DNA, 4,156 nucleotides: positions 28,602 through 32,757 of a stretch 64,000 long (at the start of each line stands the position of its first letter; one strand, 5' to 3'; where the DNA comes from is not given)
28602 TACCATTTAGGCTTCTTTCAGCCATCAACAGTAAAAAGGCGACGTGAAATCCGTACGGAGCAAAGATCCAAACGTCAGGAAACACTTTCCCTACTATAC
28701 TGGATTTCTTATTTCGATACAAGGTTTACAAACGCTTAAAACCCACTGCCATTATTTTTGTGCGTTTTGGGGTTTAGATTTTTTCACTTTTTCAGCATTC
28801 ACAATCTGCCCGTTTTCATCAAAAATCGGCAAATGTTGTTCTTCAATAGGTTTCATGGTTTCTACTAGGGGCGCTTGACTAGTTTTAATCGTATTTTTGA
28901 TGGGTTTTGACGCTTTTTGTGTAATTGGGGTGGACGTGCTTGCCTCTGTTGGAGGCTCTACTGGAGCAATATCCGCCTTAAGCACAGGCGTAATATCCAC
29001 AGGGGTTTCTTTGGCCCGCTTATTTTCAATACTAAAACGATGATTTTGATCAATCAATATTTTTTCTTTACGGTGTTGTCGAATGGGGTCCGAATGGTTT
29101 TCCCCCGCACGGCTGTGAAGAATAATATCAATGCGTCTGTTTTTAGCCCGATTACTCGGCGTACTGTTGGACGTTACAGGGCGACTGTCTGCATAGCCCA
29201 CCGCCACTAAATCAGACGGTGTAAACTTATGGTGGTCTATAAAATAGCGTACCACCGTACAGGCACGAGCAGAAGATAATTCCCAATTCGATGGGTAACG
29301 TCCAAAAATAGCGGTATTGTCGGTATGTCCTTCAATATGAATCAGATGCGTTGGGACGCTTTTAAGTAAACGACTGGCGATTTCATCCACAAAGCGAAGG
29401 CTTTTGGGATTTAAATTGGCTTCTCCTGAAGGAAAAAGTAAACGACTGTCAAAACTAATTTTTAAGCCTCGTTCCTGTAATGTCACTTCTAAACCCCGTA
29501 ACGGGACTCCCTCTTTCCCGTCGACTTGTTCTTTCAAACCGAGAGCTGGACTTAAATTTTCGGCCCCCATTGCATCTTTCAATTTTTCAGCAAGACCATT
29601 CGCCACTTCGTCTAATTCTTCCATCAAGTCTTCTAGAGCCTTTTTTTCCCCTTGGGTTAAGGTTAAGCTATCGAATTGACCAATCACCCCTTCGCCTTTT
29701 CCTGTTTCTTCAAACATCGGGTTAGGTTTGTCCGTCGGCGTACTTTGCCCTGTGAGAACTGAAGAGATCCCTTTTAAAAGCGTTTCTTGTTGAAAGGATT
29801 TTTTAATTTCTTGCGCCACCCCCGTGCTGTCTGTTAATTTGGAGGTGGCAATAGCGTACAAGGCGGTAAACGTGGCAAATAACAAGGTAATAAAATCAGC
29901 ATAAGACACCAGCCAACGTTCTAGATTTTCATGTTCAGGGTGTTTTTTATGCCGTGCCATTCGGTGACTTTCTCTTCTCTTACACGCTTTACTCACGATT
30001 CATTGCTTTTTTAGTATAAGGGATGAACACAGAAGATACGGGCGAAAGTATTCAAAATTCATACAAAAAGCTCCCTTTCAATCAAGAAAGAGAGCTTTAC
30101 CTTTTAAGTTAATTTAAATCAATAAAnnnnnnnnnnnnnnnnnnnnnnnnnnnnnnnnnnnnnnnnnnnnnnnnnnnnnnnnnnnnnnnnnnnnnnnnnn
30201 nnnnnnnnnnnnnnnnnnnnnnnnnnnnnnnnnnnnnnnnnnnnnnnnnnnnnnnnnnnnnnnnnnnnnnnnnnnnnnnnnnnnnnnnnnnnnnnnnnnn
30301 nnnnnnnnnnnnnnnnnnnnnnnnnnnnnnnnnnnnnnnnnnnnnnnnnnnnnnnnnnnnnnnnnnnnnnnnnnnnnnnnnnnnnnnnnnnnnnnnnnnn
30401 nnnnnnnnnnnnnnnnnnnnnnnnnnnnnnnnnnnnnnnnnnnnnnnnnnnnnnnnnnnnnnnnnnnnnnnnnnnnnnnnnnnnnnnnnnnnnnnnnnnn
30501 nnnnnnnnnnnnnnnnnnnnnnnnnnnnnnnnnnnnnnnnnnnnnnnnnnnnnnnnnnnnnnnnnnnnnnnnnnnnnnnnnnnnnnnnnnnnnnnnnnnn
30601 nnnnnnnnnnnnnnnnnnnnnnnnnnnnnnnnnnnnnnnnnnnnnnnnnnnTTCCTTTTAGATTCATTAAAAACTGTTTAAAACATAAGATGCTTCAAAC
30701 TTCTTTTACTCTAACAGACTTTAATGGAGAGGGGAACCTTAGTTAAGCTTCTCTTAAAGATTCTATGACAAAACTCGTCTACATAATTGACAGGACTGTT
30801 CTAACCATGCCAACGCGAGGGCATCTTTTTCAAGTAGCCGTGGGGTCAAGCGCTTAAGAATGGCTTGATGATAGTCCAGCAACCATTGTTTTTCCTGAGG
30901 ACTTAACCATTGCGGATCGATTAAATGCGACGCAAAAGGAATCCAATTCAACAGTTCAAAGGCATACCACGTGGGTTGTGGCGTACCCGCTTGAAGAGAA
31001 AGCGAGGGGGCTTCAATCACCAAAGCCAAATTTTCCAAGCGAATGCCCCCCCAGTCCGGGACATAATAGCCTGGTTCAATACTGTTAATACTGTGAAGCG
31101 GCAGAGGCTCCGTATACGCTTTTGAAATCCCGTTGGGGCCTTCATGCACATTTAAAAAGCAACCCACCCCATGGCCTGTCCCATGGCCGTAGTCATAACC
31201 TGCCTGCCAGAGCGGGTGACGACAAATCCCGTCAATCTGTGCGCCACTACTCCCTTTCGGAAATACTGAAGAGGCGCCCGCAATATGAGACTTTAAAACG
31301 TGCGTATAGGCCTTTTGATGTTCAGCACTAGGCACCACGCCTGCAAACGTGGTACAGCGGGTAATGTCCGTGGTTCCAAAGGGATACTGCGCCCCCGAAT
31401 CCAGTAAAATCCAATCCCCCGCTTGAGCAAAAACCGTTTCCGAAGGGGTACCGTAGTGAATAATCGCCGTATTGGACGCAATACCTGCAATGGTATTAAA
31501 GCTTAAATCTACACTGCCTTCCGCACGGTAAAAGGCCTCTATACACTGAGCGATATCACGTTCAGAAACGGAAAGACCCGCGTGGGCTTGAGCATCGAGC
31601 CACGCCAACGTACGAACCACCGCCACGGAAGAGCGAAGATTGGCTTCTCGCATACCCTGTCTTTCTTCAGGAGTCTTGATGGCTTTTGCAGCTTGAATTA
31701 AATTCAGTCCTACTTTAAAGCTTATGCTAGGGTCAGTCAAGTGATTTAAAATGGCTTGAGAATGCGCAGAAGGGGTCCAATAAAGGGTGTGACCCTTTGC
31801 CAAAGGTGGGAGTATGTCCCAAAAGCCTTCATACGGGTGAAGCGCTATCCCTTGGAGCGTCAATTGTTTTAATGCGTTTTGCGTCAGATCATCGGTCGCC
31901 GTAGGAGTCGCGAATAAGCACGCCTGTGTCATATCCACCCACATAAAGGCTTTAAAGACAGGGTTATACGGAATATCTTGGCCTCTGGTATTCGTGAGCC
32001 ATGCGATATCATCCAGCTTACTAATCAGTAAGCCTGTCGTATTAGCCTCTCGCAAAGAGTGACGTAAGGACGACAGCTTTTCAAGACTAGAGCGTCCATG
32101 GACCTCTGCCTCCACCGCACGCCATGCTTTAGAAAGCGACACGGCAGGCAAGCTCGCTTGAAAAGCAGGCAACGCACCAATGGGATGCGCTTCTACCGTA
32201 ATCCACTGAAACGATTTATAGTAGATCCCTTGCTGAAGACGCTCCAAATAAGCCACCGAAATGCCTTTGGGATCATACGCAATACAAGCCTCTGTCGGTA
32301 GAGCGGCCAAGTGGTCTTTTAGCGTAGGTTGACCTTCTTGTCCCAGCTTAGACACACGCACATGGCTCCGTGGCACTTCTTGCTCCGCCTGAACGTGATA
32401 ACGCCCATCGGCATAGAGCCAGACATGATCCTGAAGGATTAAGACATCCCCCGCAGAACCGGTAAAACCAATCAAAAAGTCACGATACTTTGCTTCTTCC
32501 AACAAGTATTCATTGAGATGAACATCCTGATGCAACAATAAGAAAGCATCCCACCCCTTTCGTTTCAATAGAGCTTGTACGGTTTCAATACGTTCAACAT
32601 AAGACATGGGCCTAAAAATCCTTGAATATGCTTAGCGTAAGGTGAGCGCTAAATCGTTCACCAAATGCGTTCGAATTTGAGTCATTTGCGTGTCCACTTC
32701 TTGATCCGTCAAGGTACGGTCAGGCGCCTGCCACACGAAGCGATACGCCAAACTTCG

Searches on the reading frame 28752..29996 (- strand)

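Call 63: search_protein_families(library=pfam, proteins=[window:28752-29996:-], max_evalue=0.00001)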
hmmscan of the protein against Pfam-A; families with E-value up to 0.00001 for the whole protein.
window:28752-29996:- (414 aa): 2 families
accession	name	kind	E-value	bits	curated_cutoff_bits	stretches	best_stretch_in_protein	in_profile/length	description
PF00691.25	OmpA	-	9.4e-19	68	27.2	1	187-287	1-98/98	OmpA family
PF13677.11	MotB_plug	-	7.2e-13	48.3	24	1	15-68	4-58/58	Membrane MotB of proton-channel complex MotA/MotB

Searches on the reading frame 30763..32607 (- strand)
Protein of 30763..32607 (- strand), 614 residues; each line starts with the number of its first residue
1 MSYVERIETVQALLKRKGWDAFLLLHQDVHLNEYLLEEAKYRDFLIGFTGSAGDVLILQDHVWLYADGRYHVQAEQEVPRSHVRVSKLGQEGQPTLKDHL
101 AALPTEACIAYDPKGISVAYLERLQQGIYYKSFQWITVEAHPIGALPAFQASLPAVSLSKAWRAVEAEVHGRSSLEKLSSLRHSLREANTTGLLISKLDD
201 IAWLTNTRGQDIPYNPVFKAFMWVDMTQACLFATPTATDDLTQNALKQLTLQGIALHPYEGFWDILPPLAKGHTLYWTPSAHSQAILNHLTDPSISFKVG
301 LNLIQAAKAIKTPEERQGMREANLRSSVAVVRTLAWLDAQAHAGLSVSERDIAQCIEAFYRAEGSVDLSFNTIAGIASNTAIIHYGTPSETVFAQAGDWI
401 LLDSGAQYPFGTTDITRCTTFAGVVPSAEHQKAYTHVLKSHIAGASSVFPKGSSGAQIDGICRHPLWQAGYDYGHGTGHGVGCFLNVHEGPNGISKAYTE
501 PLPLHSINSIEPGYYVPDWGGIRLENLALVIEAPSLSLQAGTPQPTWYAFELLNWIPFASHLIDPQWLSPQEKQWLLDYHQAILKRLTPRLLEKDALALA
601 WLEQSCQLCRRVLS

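Call 63: search_protein_families(library=pfam, proteins=[window:30763-32607:-], max_evalue=0.00001)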
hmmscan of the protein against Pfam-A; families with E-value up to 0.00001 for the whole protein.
window:30763-32607:- (614 aa): 4 families
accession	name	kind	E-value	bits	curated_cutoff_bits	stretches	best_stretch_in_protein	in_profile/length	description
PF00557.29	Peptidase_M24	-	1.4e-46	159.4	23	1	318-530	2-206/208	Metallopeptidase family M24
PF16189.11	Creatinase_N_2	-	8.3e-33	114.1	29.7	1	162-315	10-161/161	Creatinase/Prolidase N-terminal domain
PF16188.10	Peptidase_M24_C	-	3.8e-15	56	28.9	1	547-607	2-61/63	C-terminal region of peptidase_M24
PF01321.24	Creatinase_N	-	2.2e-13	51.3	22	1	6-128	1-110/128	Creatinase/Prolidase N-terminal domain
